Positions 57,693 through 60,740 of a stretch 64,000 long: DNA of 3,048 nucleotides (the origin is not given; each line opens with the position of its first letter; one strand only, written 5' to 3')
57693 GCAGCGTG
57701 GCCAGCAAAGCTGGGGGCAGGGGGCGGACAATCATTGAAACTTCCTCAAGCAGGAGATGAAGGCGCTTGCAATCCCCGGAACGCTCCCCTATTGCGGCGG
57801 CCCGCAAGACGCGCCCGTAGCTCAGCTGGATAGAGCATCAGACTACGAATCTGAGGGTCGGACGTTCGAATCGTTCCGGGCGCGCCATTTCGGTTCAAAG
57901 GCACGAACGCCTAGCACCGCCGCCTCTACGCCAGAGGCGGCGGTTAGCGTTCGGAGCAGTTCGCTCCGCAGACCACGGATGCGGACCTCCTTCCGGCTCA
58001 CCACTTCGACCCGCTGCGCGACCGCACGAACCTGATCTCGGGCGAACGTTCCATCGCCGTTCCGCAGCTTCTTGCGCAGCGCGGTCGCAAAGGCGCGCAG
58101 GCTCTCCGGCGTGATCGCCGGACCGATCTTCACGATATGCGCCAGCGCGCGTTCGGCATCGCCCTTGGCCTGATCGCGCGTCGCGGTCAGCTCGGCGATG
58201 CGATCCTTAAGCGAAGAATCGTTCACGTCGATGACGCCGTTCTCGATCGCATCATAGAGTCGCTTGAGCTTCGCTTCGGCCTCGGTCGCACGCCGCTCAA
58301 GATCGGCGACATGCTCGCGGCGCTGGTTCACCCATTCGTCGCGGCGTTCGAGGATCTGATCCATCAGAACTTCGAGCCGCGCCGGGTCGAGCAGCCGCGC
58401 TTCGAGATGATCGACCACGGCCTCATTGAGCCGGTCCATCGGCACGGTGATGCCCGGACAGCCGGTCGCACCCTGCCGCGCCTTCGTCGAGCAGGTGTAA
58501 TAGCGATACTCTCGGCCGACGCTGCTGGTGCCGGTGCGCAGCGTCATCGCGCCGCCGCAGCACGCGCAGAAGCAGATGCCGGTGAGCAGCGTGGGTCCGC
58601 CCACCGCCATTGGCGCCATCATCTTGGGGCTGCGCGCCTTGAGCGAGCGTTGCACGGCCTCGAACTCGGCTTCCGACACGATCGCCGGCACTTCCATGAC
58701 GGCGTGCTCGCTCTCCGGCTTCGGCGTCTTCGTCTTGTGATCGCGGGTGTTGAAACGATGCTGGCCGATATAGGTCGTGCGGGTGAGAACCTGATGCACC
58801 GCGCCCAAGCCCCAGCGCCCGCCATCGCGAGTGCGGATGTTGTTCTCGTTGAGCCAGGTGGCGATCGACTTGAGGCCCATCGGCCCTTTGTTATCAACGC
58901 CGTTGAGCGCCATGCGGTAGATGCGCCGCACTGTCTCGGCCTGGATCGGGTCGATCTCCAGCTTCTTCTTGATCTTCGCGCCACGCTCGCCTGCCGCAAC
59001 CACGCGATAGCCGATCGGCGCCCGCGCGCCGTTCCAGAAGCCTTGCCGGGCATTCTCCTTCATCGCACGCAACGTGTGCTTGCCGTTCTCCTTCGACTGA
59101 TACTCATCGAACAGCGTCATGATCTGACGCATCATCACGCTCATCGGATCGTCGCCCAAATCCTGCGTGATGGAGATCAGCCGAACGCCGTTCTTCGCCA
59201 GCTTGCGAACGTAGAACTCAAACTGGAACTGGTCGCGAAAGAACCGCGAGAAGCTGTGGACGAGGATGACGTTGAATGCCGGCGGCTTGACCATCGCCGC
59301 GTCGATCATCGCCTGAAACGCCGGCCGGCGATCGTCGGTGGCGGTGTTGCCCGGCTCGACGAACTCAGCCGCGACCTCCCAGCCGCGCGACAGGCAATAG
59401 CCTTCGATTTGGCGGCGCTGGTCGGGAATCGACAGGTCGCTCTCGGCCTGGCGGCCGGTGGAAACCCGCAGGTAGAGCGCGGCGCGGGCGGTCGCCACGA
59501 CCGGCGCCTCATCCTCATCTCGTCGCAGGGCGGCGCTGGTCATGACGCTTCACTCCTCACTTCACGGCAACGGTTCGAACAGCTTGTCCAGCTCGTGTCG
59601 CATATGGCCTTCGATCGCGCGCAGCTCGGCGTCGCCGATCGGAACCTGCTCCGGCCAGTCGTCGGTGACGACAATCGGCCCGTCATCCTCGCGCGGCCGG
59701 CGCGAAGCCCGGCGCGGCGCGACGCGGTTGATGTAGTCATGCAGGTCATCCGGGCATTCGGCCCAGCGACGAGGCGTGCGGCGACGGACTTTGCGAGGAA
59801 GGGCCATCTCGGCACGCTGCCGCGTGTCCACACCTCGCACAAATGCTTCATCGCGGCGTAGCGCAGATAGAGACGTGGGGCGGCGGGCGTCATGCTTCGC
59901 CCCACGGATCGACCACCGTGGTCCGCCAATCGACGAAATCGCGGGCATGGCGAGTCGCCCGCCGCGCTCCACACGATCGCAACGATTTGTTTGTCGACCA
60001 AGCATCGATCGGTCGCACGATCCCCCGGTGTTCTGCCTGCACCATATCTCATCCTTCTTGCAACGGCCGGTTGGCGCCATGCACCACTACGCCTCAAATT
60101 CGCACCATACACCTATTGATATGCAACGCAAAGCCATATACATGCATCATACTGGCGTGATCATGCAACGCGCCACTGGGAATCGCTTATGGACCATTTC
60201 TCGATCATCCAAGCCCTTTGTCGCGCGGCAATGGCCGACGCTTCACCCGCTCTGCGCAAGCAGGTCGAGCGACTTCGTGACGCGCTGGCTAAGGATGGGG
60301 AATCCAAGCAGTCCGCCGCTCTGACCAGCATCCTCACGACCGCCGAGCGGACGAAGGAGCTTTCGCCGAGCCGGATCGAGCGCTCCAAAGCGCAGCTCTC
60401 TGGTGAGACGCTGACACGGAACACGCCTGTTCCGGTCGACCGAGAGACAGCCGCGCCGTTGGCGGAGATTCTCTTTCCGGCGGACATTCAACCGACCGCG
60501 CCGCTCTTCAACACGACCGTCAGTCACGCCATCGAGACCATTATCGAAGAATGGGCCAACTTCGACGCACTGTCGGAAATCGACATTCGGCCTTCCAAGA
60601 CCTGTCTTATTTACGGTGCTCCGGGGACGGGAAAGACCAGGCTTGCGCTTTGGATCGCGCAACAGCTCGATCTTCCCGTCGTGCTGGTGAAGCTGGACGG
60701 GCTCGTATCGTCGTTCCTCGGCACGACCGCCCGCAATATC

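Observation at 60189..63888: Translationally coupled AAA+ ATPase + cytoplasmic S8 subtilase pair on a mobile island: candidate defence or abortive-infection module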

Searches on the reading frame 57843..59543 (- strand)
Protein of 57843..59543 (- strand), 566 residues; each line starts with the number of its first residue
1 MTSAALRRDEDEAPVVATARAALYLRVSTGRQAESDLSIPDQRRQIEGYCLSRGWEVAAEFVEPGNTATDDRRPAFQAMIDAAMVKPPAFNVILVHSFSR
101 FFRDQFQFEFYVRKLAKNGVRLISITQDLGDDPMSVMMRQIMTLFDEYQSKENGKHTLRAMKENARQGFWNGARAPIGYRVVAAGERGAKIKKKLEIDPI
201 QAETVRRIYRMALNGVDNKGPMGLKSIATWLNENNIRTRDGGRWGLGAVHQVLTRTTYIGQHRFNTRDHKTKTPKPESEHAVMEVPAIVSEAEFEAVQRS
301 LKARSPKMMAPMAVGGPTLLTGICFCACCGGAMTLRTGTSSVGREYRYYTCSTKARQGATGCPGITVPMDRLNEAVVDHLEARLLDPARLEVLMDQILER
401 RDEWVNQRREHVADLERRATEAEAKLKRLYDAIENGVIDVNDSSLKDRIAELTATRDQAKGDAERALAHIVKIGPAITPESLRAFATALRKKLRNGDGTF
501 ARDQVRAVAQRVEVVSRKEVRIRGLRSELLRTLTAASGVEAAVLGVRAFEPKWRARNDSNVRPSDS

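Call 3: search_protein_families(library=padloc, proteins=[window:57843-59543:-], max_evalue=0.01)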
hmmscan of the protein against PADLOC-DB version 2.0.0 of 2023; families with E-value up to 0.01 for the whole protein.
window:57843-59543:- (566 aa): 0 families

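Call 4: search_protein_families(library=pfam, proteins=[window:57843-59543:-], max_evalue=0.01)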
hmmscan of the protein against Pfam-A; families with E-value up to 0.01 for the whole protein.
window:57843-59543:- (566 aa): 3 families
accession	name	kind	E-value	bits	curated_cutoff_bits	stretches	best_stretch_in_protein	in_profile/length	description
PF00239.26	Resolvase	-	3.9e-26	92.3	23.3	1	21-168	1-143/145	Resolvase, N terminal domain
PF07508.19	Recombinase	-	2e-21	76.6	21.1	1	199-304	1-102/102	Recombinase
PF13408.12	Zn_ribbon_recom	-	3.8e-16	59.6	25.3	1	319-380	1-57/58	Recombinase zinc beta ribbon domain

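Call 5: search_protein_families(library=ncbifam, proteins=[window:57843-59543:-], max_evalue=0.01)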
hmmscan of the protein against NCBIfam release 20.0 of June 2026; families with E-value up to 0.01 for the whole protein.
window:57843-59543:- (566 aa): 6 families
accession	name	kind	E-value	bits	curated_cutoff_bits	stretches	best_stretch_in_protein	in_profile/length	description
NF047343.1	SCCmet_CcrB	equivalog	9.7e-32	110.3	900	1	19-452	7-430/542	cassette chromosome recombinase CcrB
NF047347.1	SCCmet_CcrC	equivalog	9e-21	74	900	1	20-433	4-421/558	cassette chromosome recombinase CcrC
NF041201.1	recomb_XisF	equivalog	2e-19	69.9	375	1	67-420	40-394/465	fdxN element excision recombinase XisF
NF047344.1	SCCmet_CcrA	equivalog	1.5e-10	40.8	700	1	20-441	3-371/442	cassette chromosome recombinase CcrA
NF049883.1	resolv_YneB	equivalog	1.1e-07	31.5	175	1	21-169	2-147/211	YneB family resolvase-like protein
NF033518.0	transpos_IS607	equivalog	2.2e-06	27.3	110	1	14-145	49-171/187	IS607 family transposase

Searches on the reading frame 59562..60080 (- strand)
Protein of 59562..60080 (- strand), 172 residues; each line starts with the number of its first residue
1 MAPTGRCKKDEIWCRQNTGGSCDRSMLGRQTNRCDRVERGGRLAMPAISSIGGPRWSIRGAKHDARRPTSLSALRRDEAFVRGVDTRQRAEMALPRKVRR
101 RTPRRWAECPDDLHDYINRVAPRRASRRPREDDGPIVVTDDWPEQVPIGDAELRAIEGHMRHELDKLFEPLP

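Call 46: search_protein_families(library=pfam, proteins=[window:59562-60080:-], max_evalue=0.1)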
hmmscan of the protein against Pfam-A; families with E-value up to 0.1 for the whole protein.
window:59562-60080:- (172 aa): 0 families

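Call 78: search_protein_families(library=padloc, proteins=[window:59562-60080:-], max_evalue=0.01)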
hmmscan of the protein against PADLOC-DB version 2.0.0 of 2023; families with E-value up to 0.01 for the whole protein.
window:59562-60080:- (172 aa): 0 families

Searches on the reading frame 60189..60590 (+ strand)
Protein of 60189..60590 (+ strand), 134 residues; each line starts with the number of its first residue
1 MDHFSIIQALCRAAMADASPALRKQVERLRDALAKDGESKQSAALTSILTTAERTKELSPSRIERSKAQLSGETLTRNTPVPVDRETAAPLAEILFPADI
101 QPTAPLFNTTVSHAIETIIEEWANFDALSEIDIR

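Call 64: search_protein_families(library=pfam, proteins=[window:60189-60590:+], max_evalue=10)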
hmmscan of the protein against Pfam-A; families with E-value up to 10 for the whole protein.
window:60189-60590:+ (134 aa): 0 families
